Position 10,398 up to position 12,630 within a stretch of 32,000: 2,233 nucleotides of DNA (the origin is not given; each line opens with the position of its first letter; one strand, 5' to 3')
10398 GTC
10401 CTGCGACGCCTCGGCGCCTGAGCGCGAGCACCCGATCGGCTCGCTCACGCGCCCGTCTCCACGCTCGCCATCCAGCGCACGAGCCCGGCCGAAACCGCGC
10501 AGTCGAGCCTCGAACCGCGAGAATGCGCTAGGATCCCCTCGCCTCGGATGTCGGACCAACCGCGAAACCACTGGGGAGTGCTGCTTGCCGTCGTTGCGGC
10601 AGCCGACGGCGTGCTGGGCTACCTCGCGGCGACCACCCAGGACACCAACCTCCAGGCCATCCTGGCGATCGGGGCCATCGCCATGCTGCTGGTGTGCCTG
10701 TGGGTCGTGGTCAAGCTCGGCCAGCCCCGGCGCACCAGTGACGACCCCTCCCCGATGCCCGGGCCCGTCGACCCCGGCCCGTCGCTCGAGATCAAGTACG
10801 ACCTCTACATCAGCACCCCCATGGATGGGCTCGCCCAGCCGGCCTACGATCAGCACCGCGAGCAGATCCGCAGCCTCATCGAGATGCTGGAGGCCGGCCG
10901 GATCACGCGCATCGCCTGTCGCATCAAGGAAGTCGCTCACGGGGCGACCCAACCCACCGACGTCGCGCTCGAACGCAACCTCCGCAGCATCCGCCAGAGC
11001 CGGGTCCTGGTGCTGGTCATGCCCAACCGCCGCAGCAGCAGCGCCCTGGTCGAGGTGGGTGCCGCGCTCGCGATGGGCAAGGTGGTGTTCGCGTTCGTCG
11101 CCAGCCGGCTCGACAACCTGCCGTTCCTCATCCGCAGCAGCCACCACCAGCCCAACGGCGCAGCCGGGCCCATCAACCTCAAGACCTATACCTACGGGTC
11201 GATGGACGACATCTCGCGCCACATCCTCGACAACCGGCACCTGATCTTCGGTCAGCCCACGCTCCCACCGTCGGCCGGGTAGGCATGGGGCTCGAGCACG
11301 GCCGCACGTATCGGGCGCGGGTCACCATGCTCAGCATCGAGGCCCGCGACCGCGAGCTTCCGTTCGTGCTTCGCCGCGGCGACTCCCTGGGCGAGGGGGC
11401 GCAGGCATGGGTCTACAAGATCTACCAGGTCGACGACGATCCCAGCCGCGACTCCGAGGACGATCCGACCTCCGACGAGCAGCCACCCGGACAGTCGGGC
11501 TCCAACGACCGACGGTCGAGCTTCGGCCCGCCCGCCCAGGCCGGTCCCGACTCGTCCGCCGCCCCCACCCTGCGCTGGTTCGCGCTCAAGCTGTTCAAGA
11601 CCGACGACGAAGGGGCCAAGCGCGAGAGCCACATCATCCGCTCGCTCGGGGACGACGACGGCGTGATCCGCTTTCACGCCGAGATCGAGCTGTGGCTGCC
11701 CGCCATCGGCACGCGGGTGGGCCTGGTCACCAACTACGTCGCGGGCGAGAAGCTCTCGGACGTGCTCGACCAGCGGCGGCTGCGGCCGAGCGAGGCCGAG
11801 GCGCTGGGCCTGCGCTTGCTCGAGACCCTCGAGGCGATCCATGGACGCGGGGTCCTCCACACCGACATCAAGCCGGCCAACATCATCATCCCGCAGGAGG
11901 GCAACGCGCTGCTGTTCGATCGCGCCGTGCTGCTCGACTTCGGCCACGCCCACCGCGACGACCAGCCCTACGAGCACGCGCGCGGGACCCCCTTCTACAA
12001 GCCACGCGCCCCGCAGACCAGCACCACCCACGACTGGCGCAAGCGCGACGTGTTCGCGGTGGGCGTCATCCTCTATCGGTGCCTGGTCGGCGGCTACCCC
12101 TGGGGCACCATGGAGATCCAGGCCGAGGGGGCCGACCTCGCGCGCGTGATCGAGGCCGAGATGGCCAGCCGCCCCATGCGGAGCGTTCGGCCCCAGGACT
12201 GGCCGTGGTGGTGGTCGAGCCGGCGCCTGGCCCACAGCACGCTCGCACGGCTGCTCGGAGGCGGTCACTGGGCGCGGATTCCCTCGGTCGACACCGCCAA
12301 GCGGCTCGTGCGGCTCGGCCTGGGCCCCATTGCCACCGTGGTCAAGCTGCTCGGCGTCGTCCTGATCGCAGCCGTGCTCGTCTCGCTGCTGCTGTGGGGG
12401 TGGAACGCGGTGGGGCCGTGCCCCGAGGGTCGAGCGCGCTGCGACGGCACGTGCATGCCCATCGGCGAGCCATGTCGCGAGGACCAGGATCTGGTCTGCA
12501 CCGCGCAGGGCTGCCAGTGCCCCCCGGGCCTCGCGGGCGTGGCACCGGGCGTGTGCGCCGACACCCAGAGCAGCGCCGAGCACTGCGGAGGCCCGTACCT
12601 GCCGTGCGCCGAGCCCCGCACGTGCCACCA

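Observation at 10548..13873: Translationally coupled pair: 2-TM TIR/NDT-like membrane protein + non-RD receptor Ser/Thr kinase with Cys-rich ectodomain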

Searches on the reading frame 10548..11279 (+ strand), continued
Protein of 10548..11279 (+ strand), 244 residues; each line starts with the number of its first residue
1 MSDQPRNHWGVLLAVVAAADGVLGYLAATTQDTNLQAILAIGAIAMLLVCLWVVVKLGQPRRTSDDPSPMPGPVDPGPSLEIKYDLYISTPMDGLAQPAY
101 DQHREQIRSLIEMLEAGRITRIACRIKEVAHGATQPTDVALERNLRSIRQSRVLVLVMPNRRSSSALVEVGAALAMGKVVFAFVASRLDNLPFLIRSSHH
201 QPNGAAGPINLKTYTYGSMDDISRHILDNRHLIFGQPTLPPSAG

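Call 74: search_protein_families(library=pfam, proteins=[P0075, P0100, P0116, P0119, P0122, P0143, P0146, P0065, P0145, P0107], max_evalue=0.001)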
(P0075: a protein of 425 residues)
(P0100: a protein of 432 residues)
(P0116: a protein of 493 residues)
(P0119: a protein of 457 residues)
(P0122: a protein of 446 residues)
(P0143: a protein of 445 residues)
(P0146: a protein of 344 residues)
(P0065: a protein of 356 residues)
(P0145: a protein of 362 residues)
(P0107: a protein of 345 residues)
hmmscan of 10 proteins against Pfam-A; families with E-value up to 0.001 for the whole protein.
P0075 (425 aa): 5 families
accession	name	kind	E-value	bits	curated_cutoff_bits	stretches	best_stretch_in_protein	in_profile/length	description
PF12697.13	Abhydrolase_6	-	6.5e-12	47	26.3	1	38-280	1-204/217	Alpha/beta hydrolase family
PF05057.20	DUF676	-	2.1e-07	31.1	20.3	1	103-162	71-134/217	Putative serine esterase (DUF676)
PF00561.26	Abhydrolase_1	-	4.2e-07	30.3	25.8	1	37-175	2-121/245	alpha/beta hydrolase fold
PF07819.20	PGAP1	-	1.6e-06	28.5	24.3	1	101-158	75-134/233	PGAP1-like alpha/beta domain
PF12146.15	Hydrolase_4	-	0.00033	20.5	27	1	34-155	3-113/239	Serine aminopeptidase, S33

P0100 (432 aa): 0 families

P0116 (493 aa): 0 families

P0119 (457 aa): 0 families

P0122 (446 aa): 2 families
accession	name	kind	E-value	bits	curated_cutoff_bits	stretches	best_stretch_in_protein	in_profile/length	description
PF05014.21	Nuc_deoxyrib_tr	-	1.4e-05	25.6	28.8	1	300-395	6-103/117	Nucleoside 2-deoxyribosyltransferase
PF13593.11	SBF_like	-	0.00071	19.4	25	0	121-212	154-240/313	SBF-like CPA transporter family (DUF4137)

P0143 (445 aa): 1 family
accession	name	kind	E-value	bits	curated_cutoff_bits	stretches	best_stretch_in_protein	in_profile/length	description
PF00486.34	Trans_reg_C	-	1.3e-05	25.6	26.2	1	17-73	1-58/77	Transcriptional regulatory protein, C terminal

P0146 (344 aa): 0 families

P0065 (356 aa): 3 families
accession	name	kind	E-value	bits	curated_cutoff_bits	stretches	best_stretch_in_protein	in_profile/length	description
PF13676.11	TIR_2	-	1.8e-13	51.5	28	1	9-123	1-111/122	TIR domain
PF05014.21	Nuc_deoxyrib_tr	-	2.5e-06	28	28.8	1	228-316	13-103/117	Nucleoside 2-deoxyribosyltransferase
PF01582.25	TIR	-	0.00015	22.1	21.3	1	7-85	2-77/179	TIR domain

P0145 (362 aa): 0 families

P0107 (345 aa): 2 families
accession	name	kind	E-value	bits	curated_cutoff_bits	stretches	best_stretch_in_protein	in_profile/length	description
PF13676.11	TIR_2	-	4.7e-13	50.1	28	1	17-135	1-120/122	TIR domain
PF05014.21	Nuc_deoxyrib_tr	-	5.3e-06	27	28.8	0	219-315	14-115/117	Nucleoside 2-deoxyribosyltransferase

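Call 86: find_related_loci(query=A3, collection=viral_contigs, flank=5000)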
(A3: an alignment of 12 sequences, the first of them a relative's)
Query A3 (244 aa) in viral_contigs; peptide patterns used: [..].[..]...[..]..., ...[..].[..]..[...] (x = any residue, [..] = any of these).
17 stretches matched a pattern, but none encodes a relative of the query by tblastn (E <= 1e-3).

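Call 92: find_encoding_contigs(protein=P0016, flank=5000, max_places=3)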
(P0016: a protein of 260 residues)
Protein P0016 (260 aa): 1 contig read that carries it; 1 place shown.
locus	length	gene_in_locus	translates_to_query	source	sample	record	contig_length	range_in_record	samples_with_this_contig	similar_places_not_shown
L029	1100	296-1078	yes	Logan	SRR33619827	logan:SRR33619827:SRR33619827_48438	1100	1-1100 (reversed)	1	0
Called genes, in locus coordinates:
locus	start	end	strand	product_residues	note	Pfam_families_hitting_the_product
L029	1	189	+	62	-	?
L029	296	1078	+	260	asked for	-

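Call 93: find_encoding_contigs(protein=P0023, flank=5000, max_places=3)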
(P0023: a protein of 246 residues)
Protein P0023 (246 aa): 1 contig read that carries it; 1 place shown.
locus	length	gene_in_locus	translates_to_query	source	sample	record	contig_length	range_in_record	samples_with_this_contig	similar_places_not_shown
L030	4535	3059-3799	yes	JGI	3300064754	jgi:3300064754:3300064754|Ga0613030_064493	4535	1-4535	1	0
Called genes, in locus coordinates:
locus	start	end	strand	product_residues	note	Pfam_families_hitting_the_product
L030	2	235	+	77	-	?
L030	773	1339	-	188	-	PF00293:NUDIX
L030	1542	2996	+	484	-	-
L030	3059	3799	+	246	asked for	-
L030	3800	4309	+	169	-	PF02464:CinA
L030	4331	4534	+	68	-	?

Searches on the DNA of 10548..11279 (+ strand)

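Call 68: search_rna_families(source=L025, threshold=evalue, max_evalue=1)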
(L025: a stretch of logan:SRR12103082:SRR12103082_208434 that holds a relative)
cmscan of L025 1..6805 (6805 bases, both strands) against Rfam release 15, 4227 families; matches with E-value up to 1: 1.
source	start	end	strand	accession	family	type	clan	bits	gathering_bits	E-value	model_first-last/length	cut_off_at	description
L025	5966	6064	-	RF01515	Afu_514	Gene; snRNA; snoRNA; CD-box;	-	23.1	39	0.44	1-106/106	no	A. fumigatus snoRNA Afu_514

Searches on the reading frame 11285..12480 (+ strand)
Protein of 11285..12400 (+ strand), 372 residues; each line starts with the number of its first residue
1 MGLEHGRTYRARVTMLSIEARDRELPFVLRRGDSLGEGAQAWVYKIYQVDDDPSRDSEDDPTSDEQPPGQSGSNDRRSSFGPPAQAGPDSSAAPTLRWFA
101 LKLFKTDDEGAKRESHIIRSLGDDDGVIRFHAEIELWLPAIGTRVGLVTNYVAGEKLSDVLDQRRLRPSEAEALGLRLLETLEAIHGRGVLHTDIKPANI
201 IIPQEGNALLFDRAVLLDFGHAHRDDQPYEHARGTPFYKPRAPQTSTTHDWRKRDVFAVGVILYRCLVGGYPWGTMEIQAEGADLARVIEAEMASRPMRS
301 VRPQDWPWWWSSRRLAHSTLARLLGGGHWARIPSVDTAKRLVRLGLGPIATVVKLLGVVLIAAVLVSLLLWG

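Call 41: find_homologous_proteins(query=window:11285-12400:+, max_evalue=1e-10)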
Query window:11285-12400:+ (372 aa): 6 proteins with E <= 1e-10 among 8000 candidates.
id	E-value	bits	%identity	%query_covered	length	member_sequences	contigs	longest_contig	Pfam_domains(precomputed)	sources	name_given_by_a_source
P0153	2.3e-129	450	58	100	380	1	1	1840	PF00069.32,PF03109.23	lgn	-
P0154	6.7e-15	73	33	54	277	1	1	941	PF07714.24,PF00069.32,PF03109.23,PF14531.13,PF01636.30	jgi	jgi:eukaryotic-like serine/threonine-protein kinase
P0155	5.4e-13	67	34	35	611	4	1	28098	PF06293.21,PF07714.24,PF00069.32,PF03109.23,PF01636.30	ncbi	ncbi:MAG: serine/threonine protein kinase, partial [Myxococcota bacterium]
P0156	1.3e-11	62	32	57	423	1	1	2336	PF07714.24,PF00069.32,PF03109.23,PF00027.36,PF01636.30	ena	-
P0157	2.6e-11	61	31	54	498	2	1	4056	PF07714.24,PF00069.32,PF03109.23,PF01636.30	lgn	-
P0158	4.1e-11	61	39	34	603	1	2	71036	PF13431.13,PF13414.13,PF13428.13,PF14559.13,PF07714.24,PF00069.32,PF13371.13,PF00515.35,PF03109.23,PF13424.13,PF13432.13,PF13181.13,PF07719.24,PF01636.30,PF13174.13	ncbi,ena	-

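Call 43: find_encoding_contigs(protein=P0153, flank=6000, max_places=4)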
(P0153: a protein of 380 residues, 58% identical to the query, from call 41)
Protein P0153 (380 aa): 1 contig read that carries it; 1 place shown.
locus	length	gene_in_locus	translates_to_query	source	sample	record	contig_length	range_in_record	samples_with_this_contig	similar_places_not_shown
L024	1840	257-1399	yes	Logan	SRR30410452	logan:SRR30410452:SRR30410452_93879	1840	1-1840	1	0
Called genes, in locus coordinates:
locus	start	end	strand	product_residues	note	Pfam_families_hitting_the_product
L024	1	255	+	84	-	?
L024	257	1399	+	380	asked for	PF00069:Pkinase, PF03109:ABC1 (weak)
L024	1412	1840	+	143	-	?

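Call 79: search_solved_structures(query=A4, max_evalue=1e-8, show_alignments=2)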
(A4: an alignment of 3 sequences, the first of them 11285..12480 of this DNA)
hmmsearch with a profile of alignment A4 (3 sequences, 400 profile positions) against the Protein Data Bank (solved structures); distinct sequences matched with E-value up to 1e-8: 64 (the best 60 are shown).
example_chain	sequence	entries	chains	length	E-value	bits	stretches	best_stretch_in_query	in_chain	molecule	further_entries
6fdy_U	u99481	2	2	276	2e-12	50.1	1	147-298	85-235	Serine/threonine-protein kinase ULK3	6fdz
8sv9_A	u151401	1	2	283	2.1e-12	50.1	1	143-279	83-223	Serine/threonine-protein kinase ULK1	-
9se8_A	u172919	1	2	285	2.1e-12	50.1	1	143-279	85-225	Serine/threonine-protein kinase ULK1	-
4wno_A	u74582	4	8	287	2.2e-12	50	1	143-279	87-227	Serine/threonine-protein kinase ULK1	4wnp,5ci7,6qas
4ynz_A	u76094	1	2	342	2.2e-12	50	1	145-280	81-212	Serine/threonine-protein kinase BRSK2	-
6mnh_A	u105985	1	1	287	2.2e-12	50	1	143-279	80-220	Serine/threonine-protein kinase ULK1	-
4yom_B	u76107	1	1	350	2.3e-12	50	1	145-280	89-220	Serine/threonine-protein kinase BRSK2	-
8p5h_A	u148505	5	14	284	2.3e-12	49.9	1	143-279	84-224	Serine/threonine-protein kinase ULK1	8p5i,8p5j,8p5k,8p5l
8p5g_A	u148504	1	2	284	2.3e-12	49.9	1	143-279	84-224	Serine/threonine-protein kinase ULK1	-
9f32_A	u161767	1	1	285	2.3e-12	49.9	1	143-279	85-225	Serine/threonine-protein kinase ULK1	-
9fmo_A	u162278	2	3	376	1.2e-11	47.6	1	108-277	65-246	LAMMER-like dual specificity kinase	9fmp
9eed_A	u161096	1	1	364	3.5e-11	46.1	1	141-272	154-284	Kinase domain protein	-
3kn5_A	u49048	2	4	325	5.6e-11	45.4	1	99-284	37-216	Ribosomal protein S6 kinase alpha-5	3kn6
5o0y_A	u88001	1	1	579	6.3e-11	45.2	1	150-285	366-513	Serine/threonine-protein kinase tousled-like 2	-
6qat_A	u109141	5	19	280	7.4e-11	45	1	146-279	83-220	Serine/threonine-protein kinase ULK2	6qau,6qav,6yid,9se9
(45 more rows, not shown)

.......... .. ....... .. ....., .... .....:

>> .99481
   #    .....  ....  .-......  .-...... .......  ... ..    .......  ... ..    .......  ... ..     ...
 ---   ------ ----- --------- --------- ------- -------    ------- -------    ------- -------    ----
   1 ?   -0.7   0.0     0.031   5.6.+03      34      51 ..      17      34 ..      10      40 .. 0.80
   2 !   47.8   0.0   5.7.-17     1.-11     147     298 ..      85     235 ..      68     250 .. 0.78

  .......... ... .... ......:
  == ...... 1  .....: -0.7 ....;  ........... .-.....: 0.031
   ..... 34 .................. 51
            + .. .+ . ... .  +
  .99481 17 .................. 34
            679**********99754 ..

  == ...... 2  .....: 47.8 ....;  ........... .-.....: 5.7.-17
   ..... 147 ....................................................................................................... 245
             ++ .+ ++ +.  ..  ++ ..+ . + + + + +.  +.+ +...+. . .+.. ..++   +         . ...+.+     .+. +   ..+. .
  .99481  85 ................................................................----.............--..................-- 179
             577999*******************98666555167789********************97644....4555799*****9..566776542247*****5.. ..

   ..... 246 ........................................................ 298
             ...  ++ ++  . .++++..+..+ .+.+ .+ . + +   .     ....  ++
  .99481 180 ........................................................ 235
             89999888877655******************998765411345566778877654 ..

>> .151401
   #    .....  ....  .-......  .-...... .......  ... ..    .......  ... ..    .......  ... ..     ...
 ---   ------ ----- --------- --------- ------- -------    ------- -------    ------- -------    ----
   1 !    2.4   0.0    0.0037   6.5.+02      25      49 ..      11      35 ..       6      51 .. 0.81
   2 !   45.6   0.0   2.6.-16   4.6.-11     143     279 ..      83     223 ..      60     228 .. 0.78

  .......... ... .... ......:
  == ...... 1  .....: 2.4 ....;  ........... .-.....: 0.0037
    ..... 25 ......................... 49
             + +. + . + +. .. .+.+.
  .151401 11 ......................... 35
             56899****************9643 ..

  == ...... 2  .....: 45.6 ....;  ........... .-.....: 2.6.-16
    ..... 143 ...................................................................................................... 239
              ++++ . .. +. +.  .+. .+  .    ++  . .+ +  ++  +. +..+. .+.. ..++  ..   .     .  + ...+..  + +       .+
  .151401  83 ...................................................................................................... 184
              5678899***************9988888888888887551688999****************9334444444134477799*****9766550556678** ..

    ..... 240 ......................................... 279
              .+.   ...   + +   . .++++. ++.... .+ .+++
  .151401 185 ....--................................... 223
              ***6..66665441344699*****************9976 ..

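Call 87: predict_structure(alignment_id=A5)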
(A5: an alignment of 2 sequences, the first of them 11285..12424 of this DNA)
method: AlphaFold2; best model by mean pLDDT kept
length: 380 residues; sequences in the alignment: 2
mean_pLDDT: 34.1   pTM: 0.19
mean pLDDT of the five models: 34.1, 33.1, 32.3, 32.0, 29.5
residues with pLDDT >= 90: 0; 70-90: 19; 50-70: 13; < 50: 348
segments of 3 or more residues with pLDDT < 50: 1-348
pLDDT, mean of each block of 10 residues (from residue 1): 30 33 32 29 27 31 37 28 26 25 30 31 30 33 30 31 33 30 28 25 25 25 26 28 32 35 33 30 38 35 33 33 30 32 44 69 83 65
secondary structure, 60 per line:
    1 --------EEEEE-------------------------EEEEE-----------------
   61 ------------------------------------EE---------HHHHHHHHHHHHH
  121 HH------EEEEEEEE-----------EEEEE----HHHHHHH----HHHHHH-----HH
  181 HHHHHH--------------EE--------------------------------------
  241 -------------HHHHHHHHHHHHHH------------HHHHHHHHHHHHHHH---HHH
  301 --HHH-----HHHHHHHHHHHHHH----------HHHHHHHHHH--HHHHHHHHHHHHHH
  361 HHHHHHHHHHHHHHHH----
elements in order: E9-13 E39-43 H108-122 E129-136 E148-152 H157-163 H168-173 H179-186 H254-267 H280-294 H311-324 H335-344 H347-376
